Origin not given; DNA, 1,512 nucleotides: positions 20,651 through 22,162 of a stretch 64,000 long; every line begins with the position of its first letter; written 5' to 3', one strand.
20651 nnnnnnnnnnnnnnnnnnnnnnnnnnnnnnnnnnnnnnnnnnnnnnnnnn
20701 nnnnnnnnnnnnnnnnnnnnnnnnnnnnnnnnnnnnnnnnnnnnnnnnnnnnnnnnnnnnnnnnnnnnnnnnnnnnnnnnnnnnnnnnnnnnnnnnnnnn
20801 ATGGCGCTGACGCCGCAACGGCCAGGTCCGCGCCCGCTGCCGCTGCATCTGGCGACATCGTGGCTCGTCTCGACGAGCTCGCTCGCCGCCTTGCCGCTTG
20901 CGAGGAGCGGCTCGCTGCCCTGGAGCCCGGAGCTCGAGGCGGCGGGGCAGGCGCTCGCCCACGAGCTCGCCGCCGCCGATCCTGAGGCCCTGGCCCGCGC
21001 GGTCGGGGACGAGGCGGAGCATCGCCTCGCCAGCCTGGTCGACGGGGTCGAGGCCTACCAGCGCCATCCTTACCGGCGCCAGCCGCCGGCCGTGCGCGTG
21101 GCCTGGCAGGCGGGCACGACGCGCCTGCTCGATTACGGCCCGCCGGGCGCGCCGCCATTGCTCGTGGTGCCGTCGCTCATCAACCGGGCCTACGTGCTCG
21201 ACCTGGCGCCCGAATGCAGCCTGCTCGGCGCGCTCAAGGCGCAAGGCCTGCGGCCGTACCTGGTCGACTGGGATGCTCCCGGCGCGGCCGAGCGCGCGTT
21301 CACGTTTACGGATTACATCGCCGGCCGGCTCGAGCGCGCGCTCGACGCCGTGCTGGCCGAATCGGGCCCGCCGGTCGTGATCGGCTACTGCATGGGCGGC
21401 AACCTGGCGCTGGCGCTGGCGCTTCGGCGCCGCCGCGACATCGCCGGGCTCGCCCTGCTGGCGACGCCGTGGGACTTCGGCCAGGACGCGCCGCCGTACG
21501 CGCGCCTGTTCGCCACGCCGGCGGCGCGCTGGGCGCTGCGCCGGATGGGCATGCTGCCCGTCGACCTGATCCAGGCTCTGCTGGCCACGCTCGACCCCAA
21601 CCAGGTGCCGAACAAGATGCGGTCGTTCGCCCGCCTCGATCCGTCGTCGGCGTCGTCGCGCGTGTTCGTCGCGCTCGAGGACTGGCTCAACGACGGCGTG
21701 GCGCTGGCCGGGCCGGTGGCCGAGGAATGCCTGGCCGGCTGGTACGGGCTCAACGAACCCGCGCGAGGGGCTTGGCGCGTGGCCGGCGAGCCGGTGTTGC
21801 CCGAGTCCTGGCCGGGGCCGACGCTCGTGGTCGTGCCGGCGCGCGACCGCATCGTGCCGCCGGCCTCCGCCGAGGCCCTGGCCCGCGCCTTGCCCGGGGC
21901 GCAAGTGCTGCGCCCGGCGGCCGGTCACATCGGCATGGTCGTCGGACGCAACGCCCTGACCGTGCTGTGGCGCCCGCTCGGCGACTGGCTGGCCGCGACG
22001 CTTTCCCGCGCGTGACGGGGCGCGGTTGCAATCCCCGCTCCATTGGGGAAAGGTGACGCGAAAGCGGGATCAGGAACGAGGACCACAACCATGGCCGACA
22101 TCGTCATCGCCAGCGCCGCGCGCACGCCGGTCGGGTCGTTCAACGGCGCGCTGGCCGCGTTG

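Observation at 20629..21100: PHA synthase locus: small coiled-coil ORF frame-overlapping the 5' end of a two-component-type phaC (frameshift, fusion or new partner subunit?)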

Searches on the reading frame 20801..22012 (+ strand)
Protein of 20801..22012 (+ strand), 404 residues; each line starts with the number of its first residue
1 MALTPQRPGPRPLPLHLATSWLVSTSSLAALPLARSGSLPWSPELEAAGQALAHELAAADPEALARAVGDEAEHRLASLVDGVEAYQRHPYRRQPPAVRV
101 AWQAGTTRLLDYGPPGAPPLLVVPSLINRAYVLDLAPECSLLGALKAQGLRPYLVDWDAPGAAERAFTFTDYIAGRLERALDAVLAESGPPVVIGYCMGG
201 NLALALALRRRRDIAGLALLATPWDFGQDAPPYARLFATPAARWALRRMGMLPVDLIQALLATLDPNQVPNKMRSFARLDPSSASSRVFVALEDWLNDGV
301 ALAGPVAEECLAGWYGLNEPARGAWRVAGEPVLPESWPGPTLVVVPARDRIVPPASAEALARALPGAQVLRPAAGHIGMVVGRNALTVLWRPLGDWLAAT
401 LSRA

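Call 3: search_protein_families(library=pfam, proteins=[window:20801-22012:+], max_evalue=0.1)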
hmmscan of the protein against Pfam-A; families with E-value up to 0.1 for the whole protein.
window:20801-22012:+ (404 aa): 9 families
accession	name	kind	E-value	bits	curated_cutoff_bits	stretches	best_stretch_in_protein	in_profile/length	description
PF00561.26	Abhydrolase_1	-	4.2e-15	56.5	25.8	1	118-379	1-241/245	alpha/beta hydrolase fold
PF12697.13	Abhydrolase_6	-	1.6e-09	39.2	26.3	1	141-379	19-205/217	Alpha/beta hydrolase family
PF12146.15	Hydrolase_4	-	1.1e-07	31.8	27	1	182-243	67-132/239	Serine aminopeptidase, S33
PF07167.19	PhaC_N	-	0.00023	21.3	23.7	1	117-142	145-170/173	Poly-beta-hydroxybutyrate polymerase (PhaC) N-terminus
PF00975.26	Thioesterase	-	0.0038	17.9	26.4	1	180-213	58-90/226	Thioesterase domain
PF08386.16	Abhydrolase_4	-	0.0048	17.4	21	1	325-380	18-77/103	TAP-like protein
PF01738.24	DLH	-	0.0051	16.9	21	1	192-210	100-118/217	Dienelactone hydrolase family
PF06821.19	Ser_hydrolase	-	0.011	16.1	22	0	335-382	112-159/172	Serine hydrolase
PF07859.19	Abhydrolase_3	-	0.03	14.5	25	1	160-231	46-118/210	alpha/beta hydrolase fold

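Call 4: search_protein_families(library=ncbifam, proteins=[window:20801-22012:+], max_evalue=0.1)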
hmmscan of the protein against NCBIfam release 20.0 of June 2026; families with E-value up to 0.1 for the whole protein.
window:20801-22012:+ (404 aa): 14 families
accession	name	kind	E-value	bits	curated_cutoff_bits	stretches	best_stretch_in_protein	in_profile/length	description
TIGR01836.1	PHA_synth_III_C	subfamily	2.9e-37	128.5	365.3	1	102-398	43-348/350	class III poly(R)-hydroxyalkanoic acid synthase subunit PhaC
TIGR01838.1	PHA_synth_I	subfamily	5.9e-23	81.1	622.65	1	102-381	169-459/532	class I poly(R)-hydroxyalkanoic acid synthase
NF005898.0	PRK07868.1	equivalog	6.3e-17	60.6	925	1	116-398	66-359/994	acyl-CoA synthetase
TIGR01839.1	PHA_synth_II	subfamily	4.4e-11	41.6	855.4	1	117-206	215-305/560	class II poly(R)-hydroxyalkanoic acid synthase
NF051488.1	bifunc_PcaDC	exception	7e-09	35.3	390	2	153-230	40-119/375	bifunctional 3-oxoadipate enol-lactonase/4-carboxymuconolactone decarboxylase PcaDC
TIGR02427.1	protocat_pcaD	equivalog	1.2e-06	28.2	255.85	1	340-382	195-238/251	3-oxoadipate enol-lactonase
TIGR01738.1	bioH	equivalog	1.2e-05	25.1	206.95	1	174-223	49-99/245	pimeloyl-ACP methyl ester esterase BioH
NF051487.1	bifunc_PcaCD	exception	7.5e-05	22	430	0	340-382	356-399/413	bifunctional 4-carboxymuconolactone decarboxylase/3-oxoadipate enol-lactonase PcaCD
NF011457.0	PRK14875.1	equivalog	0.0003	19.9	307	1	171-222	182-231/372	acetoin dehydrogenase dihydrolipoyllysine-residue acetyltransferase subunit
NF052614.1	AB_fold_OlsI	equivalog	0.0025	17.4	385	0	170-221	71-121/272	ornithine lipid biosynthesis O-acyltransferase OlsI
TIGR03611.1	RutD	equivalog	0.011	15.1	238.5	0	192-221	83-112/258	pyrimidine utilization protein D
TIGR03695.1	menH_SHCHC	equivalog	0.014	14.8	208.55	1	179-221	62-103/252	2-succinyl-6-hydroxy-2,4-cyclohexadiene-1-carboxylate synthase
NF053683.1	esterase_mleBRB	exception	0.022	14.3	585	0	192-233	97-137/280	BRB family alpha/beta fold macrolide esterase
NF005788.0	PRK07608.1-3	equivalog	0.045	12.5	478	1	16-79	198-257/388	UbiH/UbiF family hydroxylase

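Call 7: find_homologous_proteins(query=window:20801-22012:+)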
Query window:20801-22012:+ (404 aa): 7773 proteins with E <= 0.001 among 8000 candidates; the best 120 are listed.
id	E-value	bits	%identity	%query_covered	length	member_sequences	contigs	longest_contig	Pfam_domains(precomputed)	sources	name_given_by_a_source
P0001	3.6e-260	881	100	100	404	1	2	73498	PF12697.14,PF00561.27,PF12146.16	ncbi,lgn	-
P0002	2.1e-184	632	76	99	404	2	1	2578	PF00561.27,PF12146.16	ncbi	-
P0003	4.9e-184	630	76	97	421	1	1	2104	PF12697.14,PF00561.27,PF12146.16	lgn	-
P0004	7.6e-174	597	77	91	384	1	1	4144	PF00561.27,PF12146.16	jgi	jgi:polyhydroxyalkanoate synthase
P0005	1.5e-172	593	71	98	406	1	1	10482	PF12697.14,PF00561.27,PF12146.16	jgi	jgi:polyhydroxyalkanoate synthase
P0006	1.8e-165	569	74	91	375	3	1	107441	PF12697.14,PF00561.27,PF12146.16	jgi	jgi:polyhydroxyalkanoate synthase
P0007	3.8e-162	558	69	97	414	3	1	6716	PF12697.14,PF07167.20,PF00561.27,PF12146.16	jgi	-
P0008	9.2e-161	554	66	99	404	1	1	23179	PF12697.14,PF00561.27,PF12146.16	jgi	jgi:polyhydroxyalkanoate synthase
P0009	2.7e-150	519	64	99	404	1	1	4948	PF00561.27,PF12146.16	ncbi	-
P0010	2.2e-143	496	64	93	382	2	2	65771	PF12697.14,PF00561.27,PF12146.16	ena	-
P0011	2.4e-142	493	62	97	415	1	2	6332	PF12697.14,PF07167.20,PF00561.27,PF12146.16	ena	-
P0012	2.0e-141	490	62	97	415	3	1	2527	PF07167.20,PF00561.27,PF12146.16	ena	-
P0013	1.4e-136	474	62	97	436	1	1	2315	PF12697.14,PF00561.27,PF12146.16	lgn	-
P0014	3.4e-136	473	62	99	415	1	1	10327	PF07167.20,PF00561.27,PF12146.16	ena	-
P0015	6.3e-136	472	61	97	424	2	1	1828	PF00561.27,PF12146.16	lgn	-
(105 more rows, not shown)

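Call 12: find_related_loci(query=A1, collection=genome_contigs, flank=4000)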
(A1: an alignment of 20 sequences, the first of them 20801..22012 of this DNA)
Query A1 (404 aa) in genome_contigs; peptide patterns used: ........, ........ (x = any residue, [..] = any of these).
600 stretches matched a pattern (row limit reached: there are more); 593 encode a relative of the query (tblastn E <= 1e-3); the best 80 are kept; 80 distinct loci.
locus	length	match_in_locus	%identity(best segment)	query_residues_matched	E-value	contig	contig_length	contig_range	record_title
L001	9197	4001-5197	73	1-397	8e-160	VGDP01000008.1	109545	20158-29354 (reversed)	MAG: Alphaproteobacteria bacterium isolate M_DeepCast_50m_m2_221 M_DeepCast_50m_m2_221_Ga0194121_10000181, whole genome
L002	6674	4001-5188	57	7-396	6e-131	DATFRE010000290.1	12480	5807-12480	MAG TPA_asm: Dongiaceae bacterium isolate SMAG_U9350 k141_4433438, whole genome shotgun sequence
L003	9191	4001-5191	58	7-397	5e-130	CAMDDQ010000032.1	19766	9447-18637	MAG: Asaia bogorensis isolate MaH-04nov19-121 genome assembly, contig: MaH-04nov19-C6950, whole genome shotgun sequence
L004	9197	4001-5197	60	6-400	6e-129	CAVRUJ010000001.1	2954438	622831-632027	MAG: uncultured Alphaproteobacteria bacterium isolate MFD02248.bin.1.22 genome assembly, contig: contig_4831, whole geno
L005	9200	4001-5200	62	6-399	1e-128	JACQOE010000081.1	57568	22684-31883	MAG: Proteobacteria bacterium isolate NC_groundwater_1273_Ag_S-0.2um_71_98 S_p2_S4_coassembly_k141_3361915, whole genome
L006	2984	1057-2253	58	7-401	6e-134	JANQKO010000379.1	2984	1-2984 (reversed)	MAG: Alphaproteobacteria bacterium isolate PL25a_bin.159 k99_3302086, whole genome shotgun sequence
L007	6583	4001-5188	57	6-397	2e-127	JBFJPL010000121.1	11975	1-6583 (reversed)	MAG: Kiloniellales bacterium isolate Mix_sand18.2022.04.D.56 k141_313528_length_11975_cov_20.6962, whole genome shotgun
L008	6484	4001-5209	60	7-397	1e-126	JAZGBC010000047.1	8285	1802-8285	MAG: Kiloniellales bacterium isolate SCS1bin.6 SCS1bin.6_47, whole genome shotgun sequence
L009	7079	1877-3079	56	6-401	6e-126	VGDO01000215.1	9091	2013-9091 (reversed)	MAG: Alphaproteobacteria bacterium isolate M_DeepCast_50m_m2_111 M_DeepCast_50m_m2_111_Ga0194121_10014024, whole genome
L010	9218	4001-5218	53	4-402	3e-122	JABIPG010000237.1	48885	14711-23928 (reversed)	MAG: Rhodospirillaceae bacterium isolate SI072_bin112 k141_1135236, whole genome shotgun sequence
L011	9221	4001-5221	57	7-404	1e-121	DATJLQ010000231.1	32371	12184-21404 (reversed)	MAG TPA_asm: Alphaproteobacteria bacterium isolate SMAG_U14813 k141_610999, whole genome shotgun sequence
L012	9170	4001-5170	55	10-397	2e-121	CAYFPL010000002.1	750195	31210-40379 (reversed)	MAG TPA_asm: uncultured Rhodospirillaceae bacterium isolate ERP019367_co1_99 genome assembly, contig: NODE_10_length_750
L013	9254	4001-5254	54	5-399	2e-121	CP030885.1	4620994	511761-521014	MAG: Rhodospirillaceae bacterium isolate ECT2AJA-110-B chromosome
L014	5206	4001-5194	56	7-399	3e-121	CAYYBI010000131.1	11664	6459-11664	MAG TPA_asm: uncultured Rhodospirillaceae bacterium isolate binchicken_co231_167 genome assembly, contig: k141_3312059,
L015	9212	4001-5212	56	3-403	4e-121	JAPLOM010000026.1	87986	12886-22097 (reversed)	MAG: Alphaproteobacteria bacterium isolate LacPavin_0818_WC50_MAG_65_9 LacPavin_0818_WC50_scaffold_411975, whole genome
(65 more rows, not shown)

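Call 24: search_solved_structures(query=A1, max_evalue=0.001, show_alignments=1)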
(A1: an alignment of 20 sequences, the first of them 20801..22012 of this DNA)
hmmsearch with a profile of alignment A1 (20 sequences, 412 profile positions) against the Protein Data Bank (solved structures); distinct sequences matched with E-value up to 0.001: 21.
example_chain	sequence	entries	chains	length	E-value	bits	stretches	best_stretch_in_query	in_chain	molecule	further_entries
9knj_A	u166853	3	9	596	1.4e-27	99.9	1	103-361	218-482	PHA synthase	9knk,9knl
5hz2_A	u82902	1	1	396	7.6e-27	97.4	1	99-394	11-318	Poly-beta-hydroxybutyrate polymerase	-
5t6o_A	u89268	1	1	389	3e-25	92.1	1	99-394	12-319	Poly-beta-hydroxybuterate polymerase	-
5xav_A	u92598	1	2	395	5.4e-24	88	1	101-389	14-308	Intracellular polyhydroxyalkanoate synthase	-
6k3c_A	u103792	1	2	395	4e-23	85.2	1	101-389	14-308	Intracellular polyhydroxyalkanoate synthase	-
4uhc_A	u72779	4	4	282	1.1e-06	31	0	343-406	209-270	ESTERASE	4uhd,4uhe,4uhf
4uhh_A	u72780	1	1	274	1.4e-06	30.6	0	343-405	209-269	ESTERASE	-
3t4u_A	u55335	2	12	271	5.9e-06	28.6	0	128-226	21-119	Arylesterase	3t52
3ia2_A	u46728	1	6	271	2.3e-05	26.7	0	128-226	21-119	Arylesterase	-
1va4_A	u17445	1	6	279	2.4e-05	26.6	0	128-226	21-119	Arylesterase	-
8pi1_A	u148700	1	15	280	2.4e-05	26.6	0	128-226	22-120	Arylesterase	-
3hi4_A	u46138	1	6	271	0.00013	24.2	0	130-226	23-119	Arylesterase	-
3hea_A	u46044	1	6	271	0.00013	24.2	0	130-226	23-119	Arylesterase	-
4ns4_A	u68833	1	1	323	0.00014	24.1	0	342-400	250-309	Alpha/beta hydrolase fold protein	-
7dq9_A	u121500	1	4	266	0.00015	24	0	185-239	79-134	Predicted hydrolases or acyltransferases (Alpha/beta hydrolase superfamily)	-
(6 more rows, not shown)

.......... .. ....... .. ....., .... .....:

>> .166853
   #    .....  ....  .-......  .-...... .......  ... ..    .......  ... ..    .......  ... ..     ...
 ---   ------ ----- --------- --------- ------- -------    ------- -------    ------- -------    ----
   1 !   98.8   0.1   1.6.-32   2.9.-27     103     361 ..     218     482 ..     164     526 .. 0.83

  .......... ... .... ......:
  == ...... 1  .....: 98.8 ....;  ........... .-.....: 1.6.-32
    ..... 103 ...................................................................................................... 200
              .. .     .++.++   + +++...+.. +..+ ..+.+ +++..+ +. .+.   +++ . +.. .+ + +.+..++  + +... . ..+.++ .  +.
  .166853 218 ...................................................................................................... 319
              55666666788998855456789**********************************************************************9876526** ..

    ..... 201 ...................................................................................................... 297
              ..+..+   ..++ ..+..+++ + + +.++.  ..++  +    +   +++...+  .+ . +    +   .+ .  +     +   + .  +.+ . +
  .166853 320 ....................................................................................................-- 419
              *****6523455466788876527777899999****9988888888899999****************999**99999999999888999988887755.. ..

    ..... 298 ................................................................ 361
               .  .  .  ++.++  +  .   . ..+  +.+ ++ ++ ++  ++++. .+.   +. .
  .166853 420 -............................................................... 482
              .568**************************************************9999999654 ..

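Call 34: predict_structure(alignment_id=A1)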
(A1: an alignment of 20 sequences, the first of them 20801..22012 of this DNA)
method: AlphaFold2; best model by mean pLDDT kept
length: 404 residues; sequences in the alignment: 20
mean_pLDDT: 84.7   pTM: 0.85
mean pLDDT of the five models: 84.7, 80.7, 79.9, 78.0, 76.7
residues with pLDDT >= 90: 189; 70-90: 155; 50-70: 38; < 50: 22
segments of 3 or more residues with pLDDT < 50: 1-5, 25-41
pLDDT, mean of each block of 10 residues (from residue 1): 49 62 49 40 71 85 87 85 88 83 95 94 87 72 93 92 91 95 97 96 98 98 80 77 87 80 70 89 89 82 92 90 94 97 92 88 97 90 90 97 90
secondary structure, 60 per line:
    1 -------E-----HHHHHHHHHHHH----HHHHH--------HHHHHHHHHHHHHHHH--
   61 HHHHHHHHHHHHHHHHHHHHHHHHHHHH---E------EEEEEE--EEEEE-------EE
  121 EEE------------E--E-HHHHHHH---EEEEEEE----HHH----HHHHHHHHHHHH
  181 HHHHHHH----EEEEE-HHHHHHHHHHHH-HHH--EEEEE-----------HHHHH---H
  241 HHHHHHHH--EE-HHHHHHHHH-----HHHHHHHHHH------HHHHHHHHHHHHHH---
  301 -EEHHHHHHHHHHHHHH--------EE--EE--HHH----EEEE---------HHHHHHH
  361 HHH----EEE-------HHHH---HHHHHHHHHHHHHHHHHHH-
elements in order: H14-25 H30-34 H43-58 H61-88 E99-104 E107-111 E119-123 H141-147 E151-157 H169-187 E192-196 H198-209 E216-220 H232-236 H240-248 H254-262 H268-277 H284-297 H304-317 E341-344 H354-363 E368-370 H378-381 H385-403

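Call 38: fold_search(model_id=the predicted structure, library=pdb)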
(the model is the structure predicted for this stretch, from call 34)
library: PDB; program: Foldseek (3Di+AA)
matches with E <= 10: 1825; with E <= 0.001: 1318
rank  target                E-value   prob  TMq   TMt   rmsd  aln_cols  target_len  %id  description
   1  9knj_B                5.9e-16  1.00  0.58  0.44   5.2       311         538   25  Crystal structure of glycerol-bound full-length PHA synthase (PhaC) from Aeromonas caviae (released 2025-05-21)
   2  9knk_A                7.8e-16  1.00  0.58  0.44   5.2       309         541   24  Crystal structure of full-length PHA synthase (PhaC) from Aeromonas caviae (released 2025-05-21)
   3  9knk_B                9.1e-16  1.00  0.58  0.45   5.3       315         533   24  Crystal structure of full-length PHA synthase (PhaC) from Aeromonas caviae (released 2025-05-21)
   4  9knj_C                9.7e-16  1.00  0.58  0.45   5.3       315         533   24  Crystal structure of glycerol-bound full-length PHA synthase (PhaC) from Aeromonas caviae (released 2025-05-21)
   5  9knj_A                1.1e-15  1.00  0.59  0.45  12.5       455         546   20  Crystal structure of glycerol-bound full-length PHA synthase (PhaC) from Aeromonas caviae (released 2025-05-21)
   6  9knl_A                1.3e-15  1.00  0.58  0.44   5.2       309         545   24  Crystal structure of triethylene glycol-bound full-length PHA synthase (PhaC) from Aeromonas caviae (released 2025-05-21)
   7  9knk_C                1.4e-15  1.00  0.58  0.45   5.3       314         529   24  Crystal structure of full-length PHA synthase (PhaC) from Aeromonas caviae (released 2025-05-21)
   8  9knl_B                2.7e-15  1.00  0.58  0.45   4.3       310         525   25  Crystal structure of triethylene glycol-bound full-length PHA synthase (PhaC) from Aeromonas caviae (released 2025-05-21)
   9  5hz2                  5.3e-15  1.00  0.56  0.58   5.7       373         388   25  Crystal structure of PhaC1 from Ralstonia eutropha (released 2016-12-07)
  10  9knl_C                8.1e-15  1.00  0.57  0.47   5.3       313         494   23  Crystal structure of triethylene glycol-bound full-length PHA synthase (PhaC) from Aeromonas caviae (released 2025-05-21)
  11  5t6o                  2.0e-14  1.00  0.59  0.63   5.6       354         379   26  Structure of the catalytic domain of the class I polyhydroxybutyrate synthase from Cupriavidus necator (released 2016-10-26)
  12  5xav_A                5.2e-14  1.00  0.59  0.63   6.0       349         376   21  Structure of PhaC from Chromobacterium sp. USM2 (released 2017-07-26)
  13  6k3c_A                1.4e-13  1.00  0.63  0.66   4.9       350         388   22  Crystal structure of class I PHA synthase (PhaC) mutant from Chromobacterium sp. USM2 bound to Coenzyme A. (released 2020-04-29)
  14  5xav_B                2.7e-13  1.00  0.55  0.59   5.2       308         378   23  Structure of PhaC from Chromobacterium sp. USM2 (released 2017-07-26)
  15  6k3c_B                7.2e-13  1.00  0.55  0.62   7.7       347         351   19  Crystal structure of class I PHA synthase (PhaC) mutant from Chromobacterium sp. USM2 bound to Coenzyme A. (released 2020-04-29)
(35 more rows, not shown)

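Call 40: search_dna_similar(query=window:20801-22012:+, collection=plasmids, mode=protein, max_rows=25, max_evalue=1e-40)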
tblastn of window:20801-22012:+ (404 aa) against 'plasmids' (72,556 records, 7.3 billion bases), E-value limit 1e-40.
Records with a match: 7; places in all: 7; records where one place covers at least 80% of the query: 7.
Best place of each record, by identity: <60% 7.
By first word of the organism name: Azospirillum 7.
By predicted mobility (MOB-suite, as given by PLSDB): non-mobilizable 7.
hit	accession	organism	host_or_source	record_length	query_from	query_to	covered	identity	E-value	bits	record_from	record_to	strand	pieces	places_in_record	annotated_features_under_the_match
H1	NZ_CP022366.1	Azospirillum sp. TSH58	single cell,paddy soils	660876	2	399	99%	52.7%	1e-90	305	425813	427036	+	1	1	alpha/beta fold hydrolase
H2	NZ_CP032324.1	Azospirillum argentinense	soil sample,Agricultural field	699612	7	399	97%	53.1%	4e-92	310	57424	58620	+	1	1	alpha/beta fold hydrolase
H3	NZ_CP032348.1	Azospirillum brasilense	soil sample,Agricultural field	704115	7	399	97%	53.1%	4e-90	304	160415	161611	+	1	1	alpha/beta fold hydrolase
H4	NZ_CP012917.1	Azospirillum brasilense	Digitaria eriantha,microbe,root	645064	7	399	97%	52.9%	2e-91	308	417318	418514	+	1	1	alpha/beta fold hydrolase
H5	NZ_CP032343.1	Azospirillum brasilense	soil sample,Agricultural field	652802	7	399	97%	52.9%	2e-91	308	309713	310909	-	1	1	alpha/beta fold hydrolase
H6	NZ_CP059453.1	Azospirillum brasilense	Prokaryotes,soil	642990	7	399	97%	52.6%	7e-84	286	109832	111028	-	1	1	alpha/beta fold hydrolase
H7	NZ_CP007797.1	Azospirillum argentinense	Triticum aestivum L.,Root,wheat ...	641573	7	399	97%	52.4%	2e-90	305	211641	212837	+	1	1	alpha/beta fold hydrolase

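Call 41: get_annotated_region(hit=H4, flank=2500)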
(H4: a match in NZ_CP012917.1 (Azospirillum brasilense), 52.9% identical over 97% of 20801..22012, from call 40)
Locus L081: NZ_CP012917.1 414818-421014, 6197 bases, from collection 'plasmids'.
description: Azospirillum brasilense strain Sp 7 plasmid ABSP7_p3, complete sequence
organism: Azospirillum brasilense (NCBI taxid 192)
taxonomy: Bacteria; Pseudomonadota; Alphaproteobacteria; Rhodospirillales; Azospirillaceae; Azospirillum; Azospirillum brasilense
host: -; source: Digitaria eriantha,microbe,root; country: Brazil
typing (MOB-suite, as given by PLSDB): non-mobilizable
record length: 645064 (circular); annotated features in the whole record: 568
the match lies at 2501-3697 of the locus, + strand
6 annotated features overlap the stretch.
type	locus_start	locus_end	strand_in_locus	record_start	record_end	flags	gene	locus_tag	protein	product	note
CDS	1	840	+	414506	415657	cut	-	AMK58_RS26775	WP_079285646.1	glutathionylspermidine synthase family protein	-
CDS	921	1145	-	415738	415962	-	-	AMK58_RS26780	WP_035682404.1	hypothetical protein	-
CDS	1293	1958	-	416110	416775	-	phaR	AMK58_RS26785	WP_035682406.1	polyhydroxyalkanoate synthesis repressor PhaR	GO:0006355 - regulation of DNA-templated transcription [Evidence IEA]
CDS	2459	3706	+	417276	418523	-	-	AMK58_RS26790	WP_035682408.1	alpha/beta fold hydrolase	-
CDS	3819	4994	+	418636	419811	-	-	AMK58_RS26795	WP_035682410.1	acetyl-CoA C-acetyltransferase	-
CDS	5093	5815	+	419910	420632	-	phbB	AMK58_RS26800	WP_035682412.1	acetoacetyl-CoA reductase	GO:0042619 - poly-hydroxybutyrate biosynthetic process [Evidence IEA]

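Call 56: find_encoding_contigs(protein=P0001, flank=3000, max_places=3)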
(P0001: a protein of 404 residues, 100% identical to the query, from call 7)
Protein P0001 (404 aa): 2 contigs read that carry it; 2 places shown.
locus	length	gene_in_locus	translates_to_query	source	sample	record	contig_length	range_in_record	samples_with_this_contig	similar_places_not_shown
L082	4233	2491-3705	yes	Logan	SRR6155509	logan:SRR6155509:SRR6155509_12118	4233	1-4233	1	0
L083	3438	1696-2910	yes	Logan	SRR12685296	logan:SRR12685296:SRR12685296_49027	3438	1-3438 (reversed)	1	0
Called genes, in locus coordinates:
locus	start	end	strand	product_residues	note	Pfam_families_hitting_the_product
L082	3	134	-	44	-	?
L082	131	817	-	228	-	PF00528:BPD_transp_1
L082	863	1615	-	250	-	PF01547:SBP_bac_1, PF13531:SBP_bac_11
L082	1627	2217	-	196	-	PF07879:PHB_acc_N, PF05233:PHB_acc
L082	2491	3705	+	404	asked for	PF12146:Hydrolase_4 (faint), PF00561:Abhydrolase_1, PF12697:Abhydrolase_6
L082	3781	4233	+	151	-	?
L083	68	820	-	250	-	PF01547:SBP_bac_1, PF13531:SBP_bac_11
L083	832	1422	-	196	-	PF07879:PHB_acc_N, PF05233:PHB_acc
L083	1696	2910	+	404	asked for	PF12146:Hydrolase_4 (faint), PF00561:Abhydrolase_1, PF12697:Abhydrolase_6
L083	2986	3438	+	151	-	?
